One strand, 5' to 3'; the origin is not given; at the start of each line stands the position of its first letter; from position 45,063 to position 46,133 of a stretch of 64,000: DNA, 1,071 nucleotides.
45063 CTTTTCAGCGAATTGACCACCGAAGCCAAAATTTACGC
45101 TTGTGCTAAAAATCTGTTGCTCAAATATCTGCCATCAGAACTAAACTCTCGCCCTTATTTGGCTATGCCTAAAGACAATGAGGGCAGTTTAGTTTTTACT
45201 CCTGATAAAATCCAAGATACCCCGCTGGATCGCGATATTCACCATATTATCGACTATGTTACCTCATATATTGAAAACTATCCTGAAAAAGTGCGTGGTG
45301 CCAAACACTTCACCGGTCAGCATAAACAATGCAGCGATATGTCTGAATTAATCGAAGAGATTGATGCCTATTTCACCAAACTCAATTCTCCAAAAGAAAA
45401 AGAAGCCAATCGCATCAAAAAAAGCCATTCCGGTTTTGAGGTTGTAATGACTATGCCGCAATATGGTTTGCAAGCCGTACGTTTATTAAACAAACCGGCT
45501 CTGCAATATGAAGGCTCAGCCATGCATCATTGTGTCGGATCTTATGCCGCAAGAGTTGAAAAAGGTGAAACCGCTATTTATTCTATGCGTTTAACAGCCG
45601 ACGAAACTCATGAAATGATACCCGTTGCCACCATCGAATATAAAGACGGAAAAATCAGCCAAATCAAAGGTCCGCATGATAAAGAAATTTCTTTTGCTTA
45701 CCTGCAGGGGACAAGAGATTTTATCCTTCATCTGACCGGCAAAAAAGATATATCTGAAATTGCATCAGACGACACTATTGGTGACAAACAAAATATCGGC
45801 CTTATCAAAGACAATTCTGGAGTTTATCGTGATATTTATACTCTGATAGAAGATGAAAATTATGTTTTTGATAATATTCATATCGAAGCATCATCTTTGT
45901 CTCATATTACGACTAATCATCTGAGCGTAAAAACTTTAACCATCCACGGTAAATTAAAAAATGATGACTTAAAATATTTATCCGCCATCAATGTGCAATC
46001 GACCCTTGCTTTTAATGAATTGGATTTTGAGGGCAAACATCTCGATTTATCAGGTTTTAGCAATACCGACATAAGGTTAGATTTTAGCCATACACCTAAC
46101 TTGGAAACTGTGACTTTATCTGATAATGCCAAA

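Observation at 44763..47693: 976-aa leucine-rich-repeat protein with a novel Cys/His-motif N-terminal domain, a eukaryote-like effector candidate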

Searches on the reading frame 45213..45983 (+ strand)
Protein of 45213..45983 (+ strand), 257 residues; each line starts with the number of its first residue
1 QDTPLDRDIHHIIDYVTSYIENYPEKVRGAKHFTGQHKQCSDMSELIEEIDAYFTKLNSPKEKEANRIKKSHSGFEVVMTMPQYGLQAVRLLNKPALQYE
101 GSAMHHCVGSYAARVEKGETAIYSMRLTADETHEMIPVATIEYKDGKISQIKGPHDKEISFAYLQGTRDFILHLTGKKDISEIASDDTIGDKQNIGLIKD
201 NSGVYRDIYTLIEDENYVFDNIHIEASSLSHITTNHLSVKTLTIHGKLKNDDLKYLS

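Call 13: find_homologous_proteins(query=window:45213-45983:+, max_evalue=0.001)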
Query window:45213-45983:+ (257 aa): 1 proteins with E <= 0.001 among 296 candidates.
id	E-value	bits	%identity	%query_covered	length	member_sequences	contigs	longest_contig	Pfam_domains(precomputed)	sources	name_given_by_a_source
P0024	1.3e-40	158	57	49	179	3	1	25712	PF14284.12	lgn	-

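Call 52: search_dna_similar(query=window:45330-45947:+, collection=plasmids, mode=protein, max_evalue=0.001, max_rows=25)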
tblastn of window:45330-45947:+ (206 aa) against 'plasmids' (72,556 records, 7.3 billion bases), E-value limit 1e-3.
Records with a match: 9; places in all: 9; records where one place covers at least 80% of the query: 0.
Best place of each record, by identity: <60% 9.
By first word of the organism name: Streptococcus 3; Alicyclobacillus 2; Enterococcus 2; Sphingomonas 1; Cytobacillus 1.
By predicted mobility (MOB-suite, as given by PLSDB): non-mobilizable 9.
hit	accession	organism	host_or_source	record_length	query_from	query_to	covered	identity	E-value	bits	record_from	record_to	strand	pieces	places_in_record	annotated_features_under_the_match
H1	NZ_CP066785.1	Alicyclobacillus sp. ALC3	cell culture,acid mine drainage sediment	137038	5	151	71%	28.7%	8e-4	47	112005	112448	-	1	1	PcfJ domain-containing protein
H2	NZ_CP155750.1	Sphingomonas parapaucimobilis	Chinese cabbage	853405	47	131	41%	36.5%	7e-5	50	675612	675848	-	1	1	PcfJ domain-containing protein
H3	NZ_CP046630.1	Streptococcus equinus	Bos taurus coreanae,cell culture,Rumen ...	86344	58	141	41%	35.3%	1e-7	59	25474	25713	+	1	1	PcfJ domain-containing protein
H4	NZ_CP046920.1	Streptococcus ruminicola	Bos taurus coreanae,cell culture,Rumen ...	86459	58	141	41%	35.3%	1e-7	59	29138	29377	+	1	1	PcfJ domain-containing protein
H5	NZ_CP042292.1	Enterococcus hirae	pig,Anal swab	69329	61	120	29%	41.7%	3e-4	48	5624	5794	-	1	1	PcfJ domain-containing protein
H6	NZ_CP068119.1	Enterococcus hirae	-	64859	61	120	29%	41.7%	4e-4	48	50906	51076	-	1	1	PcfJ domain-containing protein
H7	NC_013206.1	Alicyclobacillus acidocaldarius subsp. acidocaldarius DSM ...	-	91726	61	118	28%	42.4%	4e-6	54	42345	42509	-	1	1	PcfJ domain-containing protein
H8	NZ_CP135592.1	Streptococcus sp. DTU_2020_1000888_1_SI_GRL_NUU_041A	Homo sapiens,expectorate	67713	58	117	29%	38.3%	1e-4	49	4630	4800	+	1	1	PcfJ domain-containing protein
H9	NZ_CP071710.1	Cytobacillus gottheilii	barial marine waters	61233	61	114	26%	40.7%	4e-4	48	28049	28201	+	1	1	PcfJ domain-containing protein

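Call 53: search_dna_similar(query=window:45330-45947:+, collection=phages, mode=protein, max_evalue=0.001, max_rows=25)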
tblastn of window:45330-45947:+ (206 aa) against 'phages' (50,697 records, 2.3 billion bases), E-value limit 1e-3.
Records with a match: 141; places in all: 141; records where one place covers at least 80% of the query: 1.
Best place of each record, by identity: <60% 141.
By first word of the organism name: Listeria 48; Bacillus 37; Enterococcus 37; Streptococcus 13; Bacteriophage 2; Phage 2; Campylobacter 1; phage 1.
By host as written in the record: Listeria monocytogenes 37; - 13; Enterococcus faecalis 13; Bacillus cereus 5; Enterococcus sp. 5; Bacillus thuringiensis subsp. kurstaki 5; Bacillus pumilus GR8 4; Bacillus thuringiensis subsp. Kurstaki 4; and 43 more.
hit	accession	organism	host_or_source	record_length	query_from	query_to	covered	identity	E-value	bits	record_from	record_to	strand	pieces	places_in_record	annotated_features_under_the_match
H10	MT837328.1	Bacteriophage sp.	human fecal samples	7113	3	175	84%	41.5%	4e-30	121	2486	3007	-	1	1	record has no annotation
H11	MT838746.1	Bacteriophage sp.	human fecal samples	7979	30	120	44%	39.1%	7e-6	52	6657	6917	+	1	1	record has no annotation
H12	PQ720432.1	Streptococcus phage Clyde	Streptococcus suis 21171_DNR38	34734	22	120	48%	31.3%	7e-5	49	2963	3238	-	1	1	hypothetical protein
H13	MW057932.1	Campylobacter phage CJLB-5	Campylobacter jejuni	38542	58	132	36%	34.7%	2e-4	47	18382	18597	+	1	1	hypothetical protein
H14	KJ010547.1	Bacillus phage Bp8p-C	Bacillus pumilus GR8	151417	61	114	26%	48.1%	2e-4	47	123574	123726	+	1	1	putative PcfJ protein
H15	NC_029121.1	Bacillus phage Bp8p-C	Bacillus pumilus GR8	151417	61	114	26%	48.1%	2e-4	47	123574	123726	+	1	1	putative PcfJ protein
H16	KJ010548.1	Bacillus phage Bp8p-T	Bacillus pumilus GR8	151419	61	114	26%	48.1%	2e-4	47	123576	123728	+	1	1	putative PcfJ protein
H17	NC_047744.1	Bacillus phage Bp8p-T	Bacillus pumilus GR8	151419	61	114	26%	48.1%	2e-4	47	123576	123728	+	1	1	putative PcfJ protein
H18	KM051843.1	Bacillus phage Bobb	Bacillus pumilus SAFR32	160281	61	114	26%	47.3%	1e-4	48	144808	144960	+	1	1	hypothetical protein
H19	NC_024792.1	Bacillus phage Bobb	Bacillus pumilus SAFR32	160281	61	114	26%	47.3%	1e-4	48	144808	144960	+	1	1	hypothetical protein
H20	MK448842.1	Streptococcus phage Javan110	Streptococcus constellatus KCOM_1650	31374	58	120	31%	39.7%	1e-6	54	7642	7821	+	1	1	hypothetical protein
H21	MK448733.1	Streptococcus phage Javan345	Streptococcus oralis 65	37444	58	120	31%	39.7%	2e-6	53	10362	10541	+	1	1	hypothetical protein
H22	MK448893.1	Streptococcus phage Javan270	Streptococcus infantis SK970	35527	58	120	31%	39.7%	4e-6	52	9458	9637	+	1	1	hypothetical protein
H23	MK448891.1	Streptococcus phage Javan266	Streptococcus infantis PRJNA179863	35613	58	120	31%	39.7%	5e-6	52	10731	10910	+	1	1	hypothetical protein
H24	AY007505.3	Streptococcus phage SM1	Streptococcus mitis SF100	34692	58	120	31%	39.7%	6e-6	52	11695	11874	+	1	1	23: gp23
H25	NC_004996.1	Streptococcus phage SM1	Streptococcus mitis SF100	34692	58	120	31%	39.7%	6e-6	52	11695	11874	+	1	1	PcfJ domain-containing protein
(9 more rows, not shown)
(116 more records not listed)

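Call 54: get_annotated_region(hit=H10, flank=5000)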
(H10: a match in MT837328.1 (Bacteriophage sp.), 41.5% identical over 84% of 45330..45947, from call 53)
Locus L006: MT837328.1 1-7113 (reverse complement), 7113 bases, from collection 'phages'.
description: UNVERIFIED: Bacteriophage sp. clone scaffold_4491 genomic sequence.
organism: Bacteriophage sp. (NCBI taxid 38018)
taxonomy: Viruses
host: -; source: human fecal samples; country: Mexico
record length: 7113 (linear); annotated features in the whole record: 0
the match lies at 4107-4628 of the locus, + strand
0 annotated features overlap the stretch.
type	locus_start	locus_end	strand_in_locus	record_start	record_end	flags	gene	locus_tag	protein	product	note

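Call 85: get_annotated_region(hit=H25, flank=5000)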
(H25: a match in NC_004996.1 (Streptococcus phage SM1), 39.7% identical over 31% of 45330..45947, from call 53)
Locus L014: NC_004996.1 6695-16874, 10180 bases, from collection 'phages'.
description: Streptococcus phage SM1, complete genome.
organism: Streptococcus phage SM1 (NCBI taxid 157924)
taxonomy: Viruses; Duplodnaviria; Heunggongvirae; Uroviricota; Caudoviricetes
host: Streptococcus mitis SF100; source: -; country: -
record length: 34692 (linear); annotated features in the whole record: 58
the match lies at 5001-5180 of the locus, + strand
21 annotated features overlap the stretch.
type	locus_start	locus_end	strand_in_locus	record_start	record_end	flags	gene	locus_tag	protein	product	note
CDS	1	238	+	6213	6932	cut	-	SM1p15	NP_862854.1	anti-repressor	-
CDS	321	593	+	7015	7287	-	-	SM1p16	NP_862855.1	gp16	-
CDS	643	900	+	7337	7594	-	-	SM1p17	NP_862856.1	gp17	-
CDS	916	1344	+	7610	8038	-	-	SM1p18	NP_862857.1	gp18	-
CDS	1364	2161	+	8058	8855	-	-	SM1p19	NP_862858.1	replisome organizer N-terminal domain-containing protein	-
CDS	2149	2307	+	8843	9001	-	-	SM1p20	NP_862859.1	gp20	-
CDS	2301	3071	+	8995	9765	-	-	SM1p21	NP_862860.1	DnaC-like helicase loader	-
CDS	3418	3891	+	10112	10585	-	-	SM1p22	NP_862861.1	Cas9 inhibitor AcrIIA9 family protein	-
CDS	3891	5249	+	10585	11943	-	-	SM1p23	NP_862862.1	PcfJ domain-containing protein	-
CDS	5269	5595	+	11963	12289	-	-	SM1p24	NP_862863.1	gp24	-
CDS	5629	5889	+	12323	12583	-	-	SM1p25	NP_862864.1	gp25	-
CDS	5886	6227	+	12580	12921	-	-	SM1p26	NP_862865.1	HNH endonuclease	-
CDS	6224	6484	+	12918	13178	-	-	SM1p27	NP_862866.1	DUF1372 family protein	-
CDS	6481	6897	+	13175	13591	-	-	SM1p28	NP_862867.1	gp28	-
CDS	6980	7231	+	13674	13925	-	-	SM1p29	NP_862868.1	DUF3310 domain-containing protein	-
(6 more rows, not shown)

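Call 86: get_annotated_region(hit=H3, flank=6000)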
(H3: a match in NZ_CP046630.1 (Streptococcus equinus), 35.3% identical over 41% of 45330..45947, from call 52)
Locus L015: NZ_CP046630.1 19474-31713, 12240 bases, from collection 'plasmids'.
description: Streptococcus equinus strain CNU G6 plasmid p1_CNU_G6, complete sequence
organism: Streptococcus equinus (NCBI taxid 1335)
taxonomy: Bacteria; Bacillota; Bacilli; Lactobacillales; Streptococcaceae; Streptococcus; Streptococcus equinus
host: -; source: Bos taurus coreanae,cell culture,Rumen fluid; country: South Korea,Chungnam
typing (MOB-suite, as given by PLSDB): non-mobilizable
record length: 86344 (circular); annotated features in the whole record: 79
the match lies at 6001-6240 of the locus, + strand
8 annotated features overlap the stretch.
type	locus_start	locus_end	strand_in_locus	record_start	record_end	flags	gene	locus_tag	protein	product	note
CDS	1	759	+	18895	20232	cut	-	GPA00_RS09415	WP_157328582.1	hypothetical protein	-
CDS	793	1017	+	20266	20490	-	-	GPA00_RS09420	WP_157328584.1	hypothetical protein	-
CDS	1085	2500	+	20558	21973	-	-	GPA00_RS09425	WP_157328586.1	LPD1 domain-containing protein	-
CDS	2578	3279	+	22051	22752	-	-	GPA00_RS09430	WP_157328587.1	hypothetical protein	-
CDS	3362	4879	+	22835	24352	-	-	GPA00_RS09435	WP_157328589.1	Cas9 inhibitor AcrIIA9 family protein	-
CDS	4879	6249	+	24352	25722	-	-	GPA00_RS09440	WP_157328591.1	PcfJ domain-containing protein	-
CDS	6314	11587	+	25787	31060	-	-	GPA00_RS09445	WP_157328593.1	SNF2-related protein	-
CDS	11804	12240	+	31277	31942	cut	-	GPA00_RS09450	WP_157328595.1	hypothetical protein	-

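Call 107: get_annotated_region(hit=H5, flank=3000)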
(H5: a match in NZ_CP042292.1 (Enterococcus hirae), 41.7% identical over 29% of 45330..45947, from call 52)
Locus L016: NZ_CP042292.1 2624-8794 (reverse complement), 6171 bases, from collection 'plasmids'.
description: Enterococcus hirae strain HDC14-2 plasmid pHDC14-2.69K, complete sequence
organism: Enterococcus hirae (NCBI taxid 1354)
taxonomy: Bacteria; Bacillota; Bacilli; Lactobacillales; Enterococcaceae; Enterococcus; Enterococcus hirae
host: -; source: pig,Anal swab; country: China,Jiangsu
typing (MOB-suite, as given by PLSDB): non-mobilizable
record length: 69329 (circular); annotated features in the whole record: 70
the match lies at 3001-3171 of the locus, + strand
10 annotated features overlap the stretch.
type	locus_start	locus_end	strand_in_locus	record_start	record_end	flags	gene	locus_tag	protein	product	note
CDS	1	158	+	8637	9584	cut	-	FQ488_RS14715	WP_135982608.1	replication-relaxation family protein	-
CDS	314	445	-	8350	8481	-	-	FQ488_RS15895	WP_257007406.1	hypothetical protein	-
CDS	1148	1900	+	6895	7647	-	-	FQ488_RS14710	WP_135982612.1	Cas9 inhibitor AcrIIA9 family protein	-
CDS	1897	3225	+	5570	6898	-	-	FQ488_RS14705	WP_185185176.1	PcfJ domain-containing protein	-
CDS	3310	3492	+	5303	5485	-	-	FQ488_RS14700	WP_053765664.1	hypothetical protein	-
CDS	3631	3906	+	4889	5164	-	-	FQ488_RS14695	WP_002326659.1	type II toxin-antitoxin system RelB/DinJ family antitoxin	GO:0006355 - regulation of DNA-templated transcription [Evidence IEA]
CDS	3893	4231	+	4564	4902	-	-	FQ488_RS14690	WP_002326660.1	type II toxin-antitoxin system PemK/MazF family toxin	-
CDS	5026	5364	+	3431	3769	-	-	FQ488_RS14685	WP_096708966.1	hypothetical protein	-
CDS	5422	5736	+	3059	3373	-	-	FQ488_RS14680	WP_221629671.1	hypothetical protein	-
CDS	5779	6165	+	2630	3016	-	-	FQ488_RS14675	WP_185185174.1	hypothetical protein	-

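Call 108: get_annotated_region(hit=H2, flank=3500)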
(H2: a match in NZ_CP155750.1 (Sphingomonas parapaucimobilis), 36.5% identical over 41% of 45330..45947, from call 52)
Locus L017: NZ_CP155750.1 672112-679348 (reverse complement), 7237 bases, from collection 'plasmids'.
description: Sphingomonas parapaucimobilis strain YK209 plasmid unnamed2, complete sequence
organism: Sphingomonas parapaucimobilis (NCBI taxid 28213)
taxonomy: Bacteria; Pseudomonadota; Alphaproteobacteria; Sphingomonadales; Sphingomonadaceae; Sphingomonas; Sphingomonas parapaucimobilis
host: -; source: Chinese cabbage; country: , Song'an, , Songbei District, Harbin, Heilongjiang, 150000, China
typing (MOB-suite, as given by PLSDB): non-mobilizable
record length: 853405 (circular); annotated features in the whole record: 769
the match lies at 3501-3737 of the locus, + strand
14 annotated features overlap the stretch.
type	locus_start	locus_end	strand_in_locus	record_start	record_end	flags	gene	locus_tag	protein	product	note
CDS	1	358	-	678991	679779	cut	-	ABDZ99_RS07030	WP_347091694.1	helix-turn-helix domain-containing protein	-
CDS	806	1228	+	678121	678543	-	-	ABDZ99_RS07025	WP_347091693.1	hypothetical protein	-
CDS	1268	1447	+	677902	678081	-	-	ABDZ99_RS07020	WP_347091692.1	hypothetical protein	-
CDS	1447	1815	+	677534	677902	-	-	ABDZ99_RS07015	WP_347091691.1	hypothetical protein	-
CDS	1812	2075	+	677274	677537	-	-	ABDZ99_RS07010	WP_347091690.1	DUF2312 domain-containing protein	-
CDS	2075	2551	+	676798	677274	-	-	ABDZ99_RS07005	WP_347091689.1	hypothetical protein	-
CDS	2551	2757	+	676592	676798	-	-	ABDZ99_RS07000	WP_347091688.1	hypothetical protein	-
CDS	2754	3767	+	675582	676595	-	-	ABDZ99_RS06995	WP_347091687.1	PcfJ domain-containing protein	-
CDS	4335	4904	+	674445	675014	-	-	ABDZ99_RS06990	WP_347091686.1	hypothetical protein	-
CDS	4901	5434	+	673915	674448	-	-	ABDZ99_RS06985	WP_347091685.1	hypothetical protein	-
CDS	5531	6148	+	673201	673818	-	-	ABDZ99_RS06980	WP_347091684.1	hypothetical protein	-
CDS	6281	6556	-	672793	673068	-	-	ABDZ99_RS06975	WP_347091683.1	hypothetical protein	-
CDS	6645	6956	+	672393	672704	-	-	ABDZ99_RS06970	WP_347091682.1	HNH endonuclease signature motif containing protein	-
CDS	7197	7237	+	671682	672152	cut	-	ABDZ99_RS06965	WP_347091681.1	hypothetical protein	-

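Call 109: get_annotated_region(hit=H7, flank=3000)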
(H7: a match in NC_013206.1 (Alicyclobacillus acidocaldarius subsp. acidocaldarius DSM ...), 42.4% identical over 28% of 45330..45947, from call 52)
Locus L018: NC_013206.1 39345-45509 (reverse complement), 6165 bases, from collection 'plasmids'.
description: Alicyclobacillus acidocaldarius subsp. acidocaldarius DSM 446 plasmid pAACI01, complete sequence
organism: Alicyclobacillus acidocaldarius subsp. acidocaldarius DSM 446 (NCBI taxid 521098)
taxonomy: Bacteria; Bacillota; Bacilli; Bacillales; Alicyclobacillaceae; Alicyclobacillus; Alicyclobacillus acidocaldarius; Alicyclobacillus acidocaldarius subsp. acidocaldarius DSM 446
host: -; source: -; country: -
typing (MOB-suite, as given by PLSDB): non-mobilizable; replicon rep_cluster_1654; mating-pair formation MPF_T
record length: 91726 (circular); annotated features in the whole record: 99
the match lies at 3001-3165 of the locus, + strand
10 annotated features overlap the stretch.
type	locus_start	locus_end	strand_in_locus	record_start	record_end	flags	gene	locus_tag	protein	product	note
CDS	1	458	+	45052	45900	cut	-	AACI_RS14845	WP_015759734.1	ArdC-like ssDNA-binding domain-containing protein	-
CDS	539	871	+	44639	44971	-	-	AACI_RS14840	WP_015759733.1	hypothetical protein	-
CDS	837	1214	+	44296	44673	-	-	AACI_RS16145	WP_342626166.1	type II toxin-antitoxin system PemK/MazF family toxin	-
CDS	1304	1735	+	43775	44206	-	-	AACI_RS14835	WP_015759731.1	hypothetical protein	-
CDS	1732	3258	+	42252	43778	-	-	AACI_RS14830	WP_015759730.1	PcfJ domain-containing protein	-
CDS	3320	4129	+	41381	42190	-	-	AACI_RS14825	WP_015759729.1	hypothetical protein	-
CDS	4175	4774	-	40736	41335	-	-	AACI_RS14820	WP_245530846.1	hypothetical protein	-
CDS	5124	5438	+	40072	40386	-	-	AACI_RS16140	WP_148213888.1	AbrB/MazE/SpoVT family DNA-binding domain-containing protein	-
CDS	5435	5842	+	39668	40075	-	-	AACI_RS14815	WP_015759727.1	PIN domain-containing protein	-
CDS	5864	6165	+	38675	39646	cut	-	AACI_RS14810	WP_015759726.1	site-specific integrase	GO:0015074 - DNA integration [Evidence IEA]; GO:0006310 - DNA recombination [Evidence IEA]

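Call 110: get_annotated_region(hit=H13, flank=3000)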
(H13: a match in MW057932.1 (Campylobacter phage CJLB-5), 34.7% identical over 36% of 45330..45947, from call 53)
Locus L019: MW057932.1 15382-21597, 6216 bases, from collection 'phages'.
description: Campylobacter phage CJLB-5, partial genome.
organism: Campylobacter phage CJLB-5 (NCBI taxid 2781359)
taxonomy: Viruses; Duplodnaviria; Heunggongvirae; Uroviricota; Caudoviricetes
host: Campylobacter jejuni; source: poultry feces; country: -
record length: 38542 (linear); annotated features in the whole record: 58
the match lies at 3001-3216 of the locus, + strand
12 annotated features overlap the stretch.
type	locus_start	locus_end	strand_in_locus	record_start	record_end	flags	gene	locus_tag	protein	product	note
CDS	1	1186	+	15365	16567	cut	-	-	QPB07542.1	hypothetical protein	-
CDS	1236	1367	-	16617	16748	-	-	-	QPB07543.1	hypothetical protein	-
CDS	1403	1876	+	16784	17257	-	-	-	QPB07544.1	hypothetical protein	-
CDS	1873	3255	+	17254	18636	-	-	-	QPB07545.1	hypothetical protein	-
CDS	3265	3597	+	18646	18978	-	-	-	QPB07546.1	hypothetical protein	-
CDS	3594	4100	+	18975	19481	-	-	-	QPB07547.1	hypothetical protein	-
CDS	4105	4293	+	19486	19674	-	-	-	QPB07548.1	hypothetical protein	-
CDS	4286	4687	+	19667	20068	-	-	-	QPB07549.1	hypothetical protein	-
CDS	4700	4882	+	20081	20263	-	-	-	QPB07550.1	hypothetical protein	-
CDS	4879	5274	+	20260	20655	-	-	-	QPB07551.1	hypothetical protein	-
CDS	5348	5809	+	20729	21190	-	-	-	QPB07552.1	hypothetical protein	-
CDS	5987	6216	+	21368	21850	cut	-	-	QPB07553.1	hypothetical protein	-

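Call 111: get_annotated_region(hit=H12, flank=3000)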
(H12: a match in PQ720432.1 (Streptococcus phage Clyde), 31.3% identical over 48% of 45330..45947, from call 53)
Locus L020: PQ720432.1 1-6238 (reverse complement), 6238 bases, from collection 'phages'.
description: Streptococcus phage Clyde, complete genome.
organism: Streptococcus phage Clyde (NCBI taxid 3385048)
taxonomy: Viruses
host: Streptococcus suis 21171_DNR38; source: induced prophage of S. suis strain 19867_M106485_R39; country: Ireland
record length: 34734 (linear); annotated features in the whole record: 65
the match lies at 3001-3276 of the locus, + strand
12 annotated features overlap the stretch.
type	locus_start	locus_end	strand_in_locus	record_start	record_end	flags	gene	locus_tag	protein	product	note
CDS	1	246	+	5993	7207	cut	-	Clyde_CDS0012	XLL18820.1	hypothetical protein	-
CDS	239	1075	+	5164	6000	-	-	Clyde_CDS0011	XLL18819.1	exonuclease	-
CDS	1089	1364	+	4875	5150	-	-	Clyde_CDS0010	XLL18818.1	hypothetical protein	-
CDS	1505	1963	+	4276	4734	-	-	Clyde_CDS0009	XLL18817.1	hypothetical protein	-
CDS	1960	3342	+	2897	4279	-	-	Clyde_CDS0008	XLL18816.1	hypothetical protein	-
CDS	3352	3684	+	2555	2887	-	-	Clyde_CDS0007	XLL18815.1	hypothetical protein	-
CDS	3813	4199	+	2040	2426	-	-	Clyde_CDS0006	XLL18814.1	Holliday junction resolvase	-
CDS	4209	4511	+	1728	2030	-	-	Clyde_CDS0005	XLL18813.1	hypothetical protein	-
CDS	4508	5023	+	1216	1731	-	-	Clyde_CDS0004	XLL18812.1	hypothetical protein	-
CDS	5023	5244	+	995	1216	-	-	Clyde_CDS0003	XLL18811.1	hypothetical protein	-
CDS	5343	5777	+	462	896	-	-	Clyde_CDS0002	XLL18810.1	transcriptional regulator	-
CDS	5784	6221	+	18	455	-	-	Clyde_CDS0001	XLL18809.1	HNH endonuclease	-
